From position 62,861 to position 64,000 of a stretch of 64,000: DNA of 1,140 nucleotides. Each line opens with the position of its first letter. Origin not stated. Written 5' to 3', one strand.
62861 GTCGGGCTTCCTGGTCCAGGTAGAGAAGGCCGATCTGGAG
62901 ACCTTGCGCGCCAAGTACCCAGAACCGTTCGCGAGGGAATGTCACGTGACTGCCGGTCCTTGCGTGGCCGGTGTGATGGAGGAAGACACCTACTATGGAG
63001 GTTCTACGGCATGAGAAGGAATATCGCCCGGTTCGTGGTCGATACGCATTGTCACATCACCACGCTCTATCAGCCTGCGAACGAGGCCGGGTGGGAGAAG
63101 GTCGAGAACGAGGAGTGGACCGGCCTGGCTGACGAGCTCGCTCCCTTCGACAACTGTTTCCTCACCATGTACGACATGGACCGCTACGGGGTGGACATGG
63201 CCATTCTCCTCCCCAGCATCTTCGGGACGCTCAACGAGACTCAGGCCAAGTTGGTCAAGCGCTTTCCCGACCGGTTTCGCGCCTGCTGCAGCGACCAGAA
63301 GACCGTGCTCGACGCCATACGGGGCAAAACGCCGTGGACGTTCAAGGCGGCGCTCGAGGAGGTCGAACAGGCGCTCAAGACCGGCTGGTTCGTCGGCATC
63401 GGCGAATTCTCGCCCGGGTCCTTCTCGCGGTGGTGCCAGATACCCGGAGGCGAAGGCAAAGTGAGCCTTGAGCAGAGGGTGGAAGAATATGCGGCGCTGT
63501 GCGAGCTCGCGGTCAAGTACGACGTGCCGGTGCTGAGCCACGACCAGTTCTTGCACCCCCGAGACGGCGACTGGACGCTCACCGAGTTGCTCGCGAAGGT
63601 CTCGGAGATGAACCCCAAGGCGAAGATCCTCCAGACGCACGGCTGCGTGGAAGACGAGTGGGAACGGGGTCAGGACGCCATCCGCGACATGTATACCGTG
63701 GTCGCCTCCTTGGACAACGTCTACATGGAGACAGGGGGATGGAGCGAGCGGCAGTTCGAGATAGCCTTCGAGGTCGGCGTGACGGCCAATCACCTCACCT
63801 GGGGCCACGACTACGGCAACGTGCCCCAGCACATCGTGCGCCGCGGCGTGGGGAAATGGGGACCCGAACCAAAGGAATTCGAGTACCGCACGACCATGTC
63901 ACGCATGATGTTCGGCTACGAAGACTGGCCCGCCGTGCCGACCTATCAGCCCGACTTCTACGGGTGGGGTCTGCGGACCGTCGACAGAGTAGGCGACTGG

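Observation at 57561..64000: Beta-less transhydroxylase-type Mo subunit in one operon with an AprA/AprB-like flavoprotein-ferredoxin pair, a cupin and a translationally coupled amidohydrolase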

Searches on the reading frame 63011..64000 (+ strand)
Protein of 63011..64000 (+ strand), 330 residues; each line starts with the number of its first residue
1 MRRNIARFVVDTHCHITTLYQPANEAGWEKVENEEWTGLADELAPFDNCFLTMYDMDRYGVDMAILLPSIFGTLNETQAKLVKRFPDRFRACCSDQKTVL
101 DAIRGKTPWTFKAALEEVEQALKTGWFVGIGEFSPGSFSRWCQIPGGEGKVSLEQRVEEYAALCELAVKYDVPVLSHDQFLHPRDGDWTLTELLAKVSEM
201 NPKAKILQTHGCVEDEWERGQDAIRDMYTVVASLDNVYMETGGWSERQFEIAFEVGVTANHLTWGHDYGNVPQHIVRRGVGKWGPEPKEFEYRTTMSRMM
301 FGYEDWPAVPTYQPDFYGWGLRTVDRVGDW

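Call 4: search_protein_families(library=pfam, max_evalue=0.01, proteins=[window:63011-64000:+])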
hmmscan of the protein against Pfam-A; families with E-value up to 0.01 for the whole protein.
seq(330 aa): 1 family
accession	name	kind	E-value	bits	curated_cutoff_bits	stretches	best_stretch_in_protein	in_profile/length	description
PF04909.20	Amidohydro_2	-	1.6e-06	28.6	26.4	1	10-268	1-247/289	Amidohydrolase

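Call 5: search_protein_families(library=ncbifam, max_evalue=0.01, proteins=[window:63011-64000:+])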
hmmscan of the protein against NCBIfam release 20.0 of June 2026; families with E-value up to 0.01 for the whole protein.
seq(330 aa): 0 families

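Call 67: find_homologous_proteins(query=window:63011-64000:+, max_evalue=1e-10)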
Query window:63011-64000:+ (330 aa): 179 proteins with E <= 1e-10 among 1268 candidates; the best 120 are listed.
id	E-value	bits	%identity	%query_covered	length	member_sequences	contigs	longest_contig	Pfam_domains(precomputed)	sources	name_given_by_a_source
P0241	2.7e-233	791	100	100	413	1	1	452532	PF04909.21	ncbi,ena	-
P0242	5.3e-212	721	91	100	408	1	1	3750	PF04909.21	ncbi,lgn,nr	ncbi:MAG: amidohydrolase family protein [Armatimonadetes bacterium]|nr:amidohydrolase family protein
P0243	1.7e-199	680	85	100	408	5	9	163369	PF04909.21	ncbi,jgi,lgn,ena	-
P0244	7.5e-199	678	85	100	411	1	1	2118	PF04909.21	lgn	-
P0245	1.7e-194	664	83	100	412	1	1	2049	PF04909.21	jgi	jgi:hypothetical protein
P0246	2.3e-193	660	84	100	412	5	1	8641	PF04909.21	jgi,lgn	jgi:hypothetical protein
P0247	8.2e-192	655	82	100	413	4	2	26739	PF04909.21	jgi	jgi:hypothetical protein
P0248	1.2e-191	654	81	100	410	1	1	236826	PF04909.21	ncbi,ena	-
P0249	3.1e-191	653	82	100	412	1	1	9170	PF04909.21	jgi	-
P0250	7.3e-191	652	82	100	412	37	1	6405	PF04909.21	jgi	jgi:hypothetical protein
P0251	8.8e-191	652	82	100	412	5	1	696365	PF04909.21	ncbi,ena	-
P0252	9.6e-189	645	82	100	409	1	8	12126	PF04909.21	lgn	-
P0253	2.2e-188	644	82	100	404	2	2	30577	PF04909.21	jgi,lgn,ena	jgi:hypothetical protein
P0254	1.1e-187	641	81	100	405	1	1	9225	PF04909.21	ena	-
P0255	5.1e-187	639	81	100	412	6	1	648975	PF04909.21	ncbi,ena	-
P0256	6.0e-187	639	81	100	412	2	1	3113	PF04909.21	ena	-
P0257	8.5e-187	638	82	100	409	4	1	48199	PF04909.21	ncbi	-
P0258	8.7e-187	638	81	100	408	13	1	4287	PF04909.21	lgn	-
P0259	9.9e-186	635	80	100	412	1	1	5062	PF04909.21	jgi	jgi:hypothetical protein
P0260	5.7e-185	632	80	100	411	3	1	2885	PF04909.21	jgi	jgi:hypothetical protein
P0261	6.1e-185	632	81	100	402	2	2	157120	PF04909.21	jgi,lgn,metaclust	metaclust:\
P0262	1.6e-184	631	79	100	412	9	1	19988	PF04909.21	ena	-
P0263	8.3e-184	629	79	100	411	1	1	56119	PF04909.21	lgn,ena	-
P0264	1.7e-182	624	81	100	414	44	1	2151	PF04909.21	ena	-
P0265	7.5e-180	616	78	100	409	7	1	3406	PF04909.21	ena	-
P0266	1.3e-178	612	77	100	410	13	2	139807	PF04909.21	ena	-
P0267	2.1e-178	611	77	100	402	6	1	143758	PF04909.21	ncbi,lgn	-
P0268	2.4e-178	611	77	99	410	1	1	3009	PF04909.21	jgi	jgi:hypothetical protein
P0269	7.8e-175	599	77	100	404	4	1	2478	PF04909.21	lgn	-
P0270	2.5e-174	597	76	100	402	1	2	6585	PF04909.21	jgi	jgi:hypothetical protein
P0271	1.6e-173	595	76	100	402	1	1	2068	PF04909.21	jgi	jgi:hypothetical protein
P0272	3.2e-173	594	77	99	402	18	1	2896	PF04909.21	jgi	jgi:predicted TIM-barrel fold metal-dependent hydrolase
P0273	2.1e-172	591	74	99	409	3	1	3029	PF04909.21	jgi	-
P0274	1.3e-171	588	76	100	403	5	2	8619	PF04909.21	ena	-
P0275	2.9e-171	587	75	99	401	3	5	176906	PF04909.21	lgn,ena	-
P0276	8.8e-171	586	77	100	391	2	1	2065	PF04909.21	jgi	jgi:hypothetical protein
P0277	1.1e-169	582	77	99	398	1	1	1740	PF04909.21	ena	-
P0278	1.8e-169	581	73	99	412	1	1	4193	PF04909.21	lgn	-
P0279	2.9e-169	581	75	99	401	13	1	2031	PF04909.21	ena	-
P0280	7.3e-169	579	75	100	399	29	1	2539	PF04909.21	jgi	-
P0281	1.1e-168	579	75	99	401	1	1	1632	PF04909.21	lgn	-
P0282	3.4e-168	577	75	99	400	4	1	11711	PF04909.21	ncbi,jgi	-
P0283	4.3e-168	577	73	99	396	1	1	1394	PF04909.21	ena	-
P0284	1.3e-167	575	76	99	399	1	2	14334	PF04909.21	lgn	-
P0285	2.0e-167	575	75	100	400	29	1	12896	PF04909.21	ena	-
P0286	7.5e-167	573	74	99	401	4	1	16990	PF04909.21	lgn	-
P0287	2.4e-166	571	73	99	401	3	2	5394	PF04909.21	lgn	-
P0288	2.3e-165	568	72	99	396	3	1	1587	PF04909.21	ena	-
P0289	1.3e-164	565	73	100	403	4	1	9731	PF04909.21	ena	-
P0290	7.0e-160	550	72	99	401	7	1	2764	PF04909.21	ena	-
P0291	1.6e-159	549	71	99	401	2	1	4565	PF04909.21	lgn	-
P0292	4.9e-159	547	70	99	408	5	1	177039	PF04909.21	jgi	jgi:hypothetical protein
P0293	4.9e-159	547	71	99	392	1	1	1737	PF04909.21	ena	-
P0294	6.6e-154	530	70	99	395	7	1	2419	PF04909.21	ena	-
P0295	1.1e-153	530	70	99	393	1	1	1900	PF04909.21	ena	-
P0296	1.7e-151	522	66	99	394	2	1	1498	PF04909.21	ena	-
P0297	2.1e-150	519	80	83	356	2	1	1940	PF04909.21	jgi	jgi:hypothetical protein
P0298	3.8e-149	515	66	99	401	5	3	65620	PF04909.21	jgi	jgi:predicted TIM-barrel fold metal-dependent hydrolase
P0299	8.2e-149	514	66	99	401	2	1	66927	PF04909.21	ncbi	ncbi:amidohydrolase family protein [Vibrio sp. RC27]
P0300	3.3e-145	502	64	99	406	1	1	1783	PF04909.21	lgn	-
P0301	1.6e-144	499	65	99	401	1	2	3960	PF04909.21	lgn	-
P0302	1.2e-141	490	63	99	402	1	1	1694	PF04909.21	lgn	-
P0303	1.1e-138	480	81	77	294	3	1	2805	PF04909.21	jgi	jgi:hypothetical protein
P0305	1.1e-110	388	87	57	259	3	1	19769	PF04909.21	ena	-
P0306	1.3e-110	388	79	65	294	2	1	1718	PF04909.21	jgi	jgi:hypothetical protein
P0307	2.2e-110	387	56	99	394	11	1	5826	PF04909.21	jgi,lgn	jgi:Tat protein secretion system quality control protein TatD with DNase activity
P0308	7.7e-109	382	74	68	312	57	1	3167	PF04909.21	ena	-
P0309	5.4e-107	376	54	99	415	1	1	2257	PF04909.21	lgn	-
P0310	6.0e-104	366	53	99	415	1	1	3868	PF04909.21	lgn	-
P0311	9.7e-104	365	51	99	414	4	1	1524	PF04909.21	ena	-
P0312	2.4e-103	364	51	99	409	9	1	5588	PF04909.21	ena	-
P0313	6.9e-103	362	53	99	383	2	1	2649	PF04909.21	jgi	-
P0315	5.1e-102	360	52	99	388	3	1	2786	PF01026.28,PF04909.21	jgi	-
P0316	2.0e-101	358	51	99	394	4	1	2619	PF01026.28,PF04909.21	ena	-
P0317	7.3e-101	356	67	69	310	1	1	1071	PF04909.21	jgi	jgi:hypothetical protein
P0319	1.7e-100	355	52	98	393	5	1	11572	PF01026.28,PF04909.21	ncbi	ncbi:amidohydrolase family protein [Thermodesulfobacteriota bacterium]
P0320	2.5e-100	354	53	99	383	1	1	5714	PF04909.21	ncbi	-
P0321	2.0e-99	351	54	99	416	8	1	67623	PF04909.21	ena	-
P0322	3.7e-97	344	49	99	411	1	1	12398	PF04909.21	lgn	-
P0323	7.4e-97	343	49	99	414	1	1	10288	PF04909.21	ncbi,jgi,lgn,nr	ncbi:MAG: amidohydrolase [Clostridiales Family XIII bacterium]|jgi:predicted TIM-barrel fold metal-d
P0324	1.9e-96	341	50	99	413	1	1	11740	PF04909.21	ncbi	-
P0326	3.8e-96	340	49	99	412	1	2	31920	PF04909.21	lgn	-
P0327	4.4e-96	340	48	99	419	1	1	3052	PF01026.28,PF04909.21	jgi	jgi:hypothetical protein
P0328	4.4e-96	340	52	99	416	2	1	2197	PF04909.21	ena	-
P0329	8.9e-96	339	50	99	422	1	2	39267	PF04909.21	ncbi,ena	-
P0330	2.3e-95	338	50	99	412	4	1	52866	PF04909.21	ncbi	-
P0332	3.1e-94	334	49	99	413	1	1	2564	PF04909.21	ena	-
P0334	3.8e-93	330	82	51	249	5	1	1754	PF04909.21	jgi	jgi:hypothetical protein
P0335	1.1e-92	329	48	99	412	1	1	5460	PF04909.21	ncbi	-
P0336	2.5e-89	318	47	99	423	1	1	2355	PF04909.21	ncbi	-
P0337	1.3e-86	309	45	99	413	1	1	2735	PF04909.21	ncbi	-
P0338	2.4e-86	308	50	91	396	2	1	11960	PF04909.21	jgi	jgi:hypothetical protein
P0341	4.4e-84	301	79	51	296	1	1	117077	PF04909.21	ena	-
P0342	5.5e-82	294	43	99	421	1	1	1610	PF04909.21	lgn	-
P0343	1.5e-74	269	87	40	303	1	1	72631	PF04909.21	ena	-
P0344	9.2e-71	257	44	99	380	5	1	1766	PF04909.21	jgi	jgi:predicted TIM-barrel fold metal-dependent hydrolase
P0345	2.6e-70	255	43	99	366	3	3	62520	PF01026.28,PF04909.21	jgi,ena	-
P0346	6.0e-69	251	43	98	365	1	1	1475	PF01026.28,PF04909.21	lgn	-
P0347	2.2e-68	249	45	99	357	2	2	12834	PF04909.21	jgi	-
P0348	2.2e-68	249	42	99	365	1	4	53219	PF01026.28,PF04909.21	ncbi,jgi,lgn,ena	-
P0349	1.5e-67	246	42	99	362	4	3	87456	PF04909.21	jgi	-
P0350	2.7e-67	245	44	98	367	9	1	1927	PF04909.21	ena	-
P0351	3.2e-67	245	43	98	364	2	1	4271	PF04909.21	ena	-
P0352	3.6e-67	245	44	98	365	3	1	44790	PF04909.21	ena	-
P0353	8.4e-66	240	43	98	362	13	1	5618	PF04909.21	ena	-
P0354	1.1e-65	240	43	99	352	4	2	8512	PF04909.21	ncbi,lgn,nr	ncbi:MAG: amidohydrolase family protein [Thermoleophilia bacterium]|nr:amidohydrolase family protein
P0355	1.3e-65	240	42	99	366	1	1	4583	PF04909.21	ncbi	-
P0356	2.1e-65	239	44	99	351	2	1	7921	PF04909.21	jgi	jgi:predicted TIM-barrel fold metal-dependent hydrolase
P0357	5.6e-65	238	43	98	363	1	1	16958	PF04909.21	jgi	-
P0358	1.1e-64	237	41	98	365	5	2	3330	PF04909.21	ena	-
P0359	4.4e-64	235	42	98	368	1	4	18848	PF04909.21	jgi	jgi:predicted TIM-barrel fold metal-dependent hydrolase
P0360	6.8e-64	234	42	99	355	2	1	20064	PF04909.21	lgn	-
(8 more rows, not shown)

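Call 68: find_encoding_contigs(protein=P0241, flank=10000, max_places=3)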
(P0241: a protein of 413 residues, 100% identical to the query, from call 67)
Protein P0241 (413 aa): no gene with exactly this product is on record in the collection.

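Call 69: list_cluster_members(proteins=[P0241])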
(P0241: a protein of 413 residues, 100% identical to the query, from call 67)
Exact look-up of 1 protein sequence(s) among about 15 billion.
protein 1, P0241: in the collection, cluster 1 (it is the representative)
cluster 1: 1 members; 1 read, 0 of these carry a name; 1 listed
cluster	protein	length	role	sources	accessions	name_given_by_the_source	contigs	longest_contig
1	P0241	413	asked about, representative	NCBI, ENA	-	-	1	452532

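Call 73: find_encoding_contigs(protein=P0299, flank=10000, max_places=2)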
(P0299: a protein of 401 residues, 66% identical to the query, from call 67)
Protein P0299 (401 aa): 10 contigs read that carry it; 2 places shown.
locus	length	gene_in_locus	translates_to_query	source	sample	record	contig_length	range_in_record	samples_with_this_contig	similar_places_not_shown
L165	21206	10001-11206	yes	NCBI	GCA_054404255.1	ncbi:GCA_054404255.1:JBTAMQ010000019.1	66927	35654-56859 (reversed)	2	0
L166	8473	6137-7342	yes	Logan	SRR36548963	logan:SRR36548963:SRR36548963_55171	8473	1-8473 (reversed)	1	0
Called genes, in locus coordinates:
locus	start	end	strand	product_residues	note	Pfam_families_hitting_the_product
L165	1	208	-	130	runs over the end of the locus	-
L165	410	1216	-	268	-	PF09669:Phage_pRha, PF03374:ANT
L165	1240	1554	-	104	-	PF05930:Phage_AlpA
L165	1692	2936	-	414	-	PF13356:Arm-DNA-bind_3, PF22022:Phage_int_M, PF00589:Phage_integrase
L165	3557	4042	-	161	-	PF01668:SmpB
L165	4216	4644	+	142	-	PF10604:Polyketide_cyc2, PF03364:Polyketide_cyc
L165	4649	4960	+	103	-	PF03658:Ub-RnfH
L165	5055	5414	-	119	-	PF04355:BamE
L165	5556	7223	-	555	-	PF02463:SMC_N, PF13476:AAA_23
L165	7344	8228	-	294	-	PF01513:NAD_kinase, PF20143:NAD_kinase_C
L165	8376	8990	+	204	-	PF01025:GrpE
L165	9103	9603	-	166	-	PF22381:Staph_reg_Sar_Rot (weak), PF12802:MarR_2, PF13463:HTH_27 (weak), PF01047:MarR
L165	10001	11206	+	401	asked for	PF04909:Amidohydro_2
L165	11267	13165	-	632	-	PF06808:DctM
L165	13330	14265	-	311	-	PF16868:NMT1_3, PF09084:NMT1, PF12974:Phosphonate-bd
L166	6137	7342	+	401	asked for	PF04909:Amidohydro_2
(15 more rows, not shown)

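Call 79: predict_structure(alignment_id=A4)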
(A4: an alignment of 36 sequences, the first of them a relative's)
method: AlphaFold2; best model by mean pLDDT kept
length: 413 residues; sequences in the alignment: 36
mean_pLDDT: 90.8   pTM: 0.90
mean pLDDT of the five models: 90.8, 89.7, 89.2, 88.9, 86.7
residues with pLDDT >= 90: 299; 70-90: 95; 50-70: 15; < 50: 4
segments of 3 or more residues with pLDDT < 50: 1-3
pLDDT, mean of each block of 10 residues (from residue 1): 67 92 92 86 92 93 93 92 97 96 96 98 98 92 94 97 98 95 91 97 96 90 97 97 93 96 92 88 87 89 76 87 91 95 96 92 91 93 91 80 60 51
secondary structure, 60 per line:
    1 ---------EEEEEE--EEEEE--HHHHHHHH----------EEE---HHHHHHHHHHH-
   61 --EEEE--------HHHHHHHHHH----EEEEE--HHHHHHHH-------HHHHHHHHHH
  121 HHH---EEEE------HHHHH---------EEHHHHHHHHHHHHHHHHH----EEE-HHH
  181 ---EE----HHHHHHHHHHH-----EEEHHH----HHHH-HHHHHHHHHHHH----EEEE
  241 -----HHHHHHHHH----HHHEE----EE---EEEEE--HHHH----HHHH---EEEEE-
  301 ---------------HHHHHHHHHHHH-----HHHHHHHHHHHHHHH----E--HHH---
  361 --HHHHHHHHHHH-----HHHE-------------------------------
elements in order: E10-15 E18-22 H25-32 E43-45 H49-59 E63-66 H75-84 E89-93 H96-103 H111-123 E127-130 H137-141 H153-169 E174-176 H190-200 E206-208 H216-219 H221-232 E237-240 H246-254 E273-277 H280-283 H288-291 E295-299 H316-327 H333-347 H363-373

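Call 82: fold_search(model_id=the predicted structure, library=pdb)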
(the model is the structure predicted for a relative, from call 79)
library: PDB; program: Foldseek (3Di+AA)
matches with E <= 10: 1408; with E <= 0.001: 35
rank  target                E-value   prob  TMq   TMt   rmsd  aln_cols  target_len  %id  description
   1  4qro_D                2.3e-09  1.00  0.43  0.54   7.6       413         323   15  CRYSTAL STRUCTURE of DIHYDROXYBENZOIC ACID DECARBBOXYLASE BPRO_2061 (TARGET EFI-500288) FROM POLAROMONAS SP. JS666 WIT (released 2014-08-06)
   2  4qro_E                6.4e-09  1.00  0.41  0.50   8.0       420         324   15  CRYSTAL STRUCTURE of DIHYDROXYBENZOIC ACID DECARBBOXYLASE BPRO_2061 (TARGET EFI-500288) FROM POLAROMONAS SP. JS666 WIT (released 2014-08-06)
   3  3s4t_C                1.6e-08  1.00  0.43  0.53   7.7       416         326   15  Crystal structure of putative amidohydrolase-2 (EFI-target 500288)from Polaromonas sp. JS666 (released 2011-08-24)
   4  3s4t_E                1.7e-08  1.00  0.43  0.52   7.7       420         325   14  Crystal structure of putative amidohydrolase-2 (EFI-target 500288)from Polaromonas sp. JS666 (released 2011-08-24)
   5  7pwy_C                2.3e-08  1.00  0.42  0.56   7.8       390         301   14  Structure of human dimeric ACMSD in complex with the inhibitor TES-1025 (released 2022-04-20)
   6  3s4t_B                2.5e-08  1.00  0.44  0.54   7.6       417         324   15  Crystal structure of putative amidohydrolase-2 (EFI-target 500288)from Polaromonas sp. JS666 (released 2011-08-24)
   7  4ofc_A                4.9e-08  1.00  0.43  0.52   8.9       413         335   14  2.0 Angstroms X-ray crystal structure of human 2-amino-3-carboxymuconate-6-semialdehye decarboxylase (released 2014-11-19)
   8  4ign_A                7.6e-08  1.00  0.42  0.51   8.4       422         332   12  2.32 Angstrom X-ray Crystal structure of R47A mutant of human ACMSD (released 2014-05-07)
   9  2gwg_B                8.1e-08  1.00  0.42  0.51   8.2       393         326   16  Crystal Structure of 4-Oxalomesaconate Hydratase, LigJ, from Rhodopseudomonas palustris, Northeast Structural Genomics (released 2006-05-23)
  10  7pwy_A                8.6e-08  1.00  0.43  0.52   8.2       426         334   14  Structure of human dimeric ACMSD in complex with the inhibitor TES-1025 (released 2022-04-20)
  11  4hk5_A                1.1e-07  1.00  0.41  0.47  10.5       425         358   12  Crystal structure of Cordyceps militaris IDCase in apo form (released 2013-09-11)
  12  2f6k_A                1.2e-07  1.00  0.44  0.58   7.7       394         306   16  Crystal Structure of Amidohydrorolase II; Northeast Structural Genomics Target LpR24 (released 2006-01-10)
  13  7pwy_D                1.5e-07  1.00  0.44  0.55   7.5       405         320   14  Structure of human dimeric ACMSD in complex with the inhibitor TES-1025 (released 2022-04-20)
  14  4hk5_D                5.8e-07  1.00  0.45  0.48   9.7       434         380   12  Crystal structure of Cordyceps militaris IDCase in apo form (released 2013-09-11)
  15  4do7_A                1.4e-06  1.00  0.47  0.65   6.1       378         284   12  Crystal structure of an amidohydrolase (cog3618) from burkholderia multivorans (target efi-500235) with bound zn, spac (released 2012-02-29)
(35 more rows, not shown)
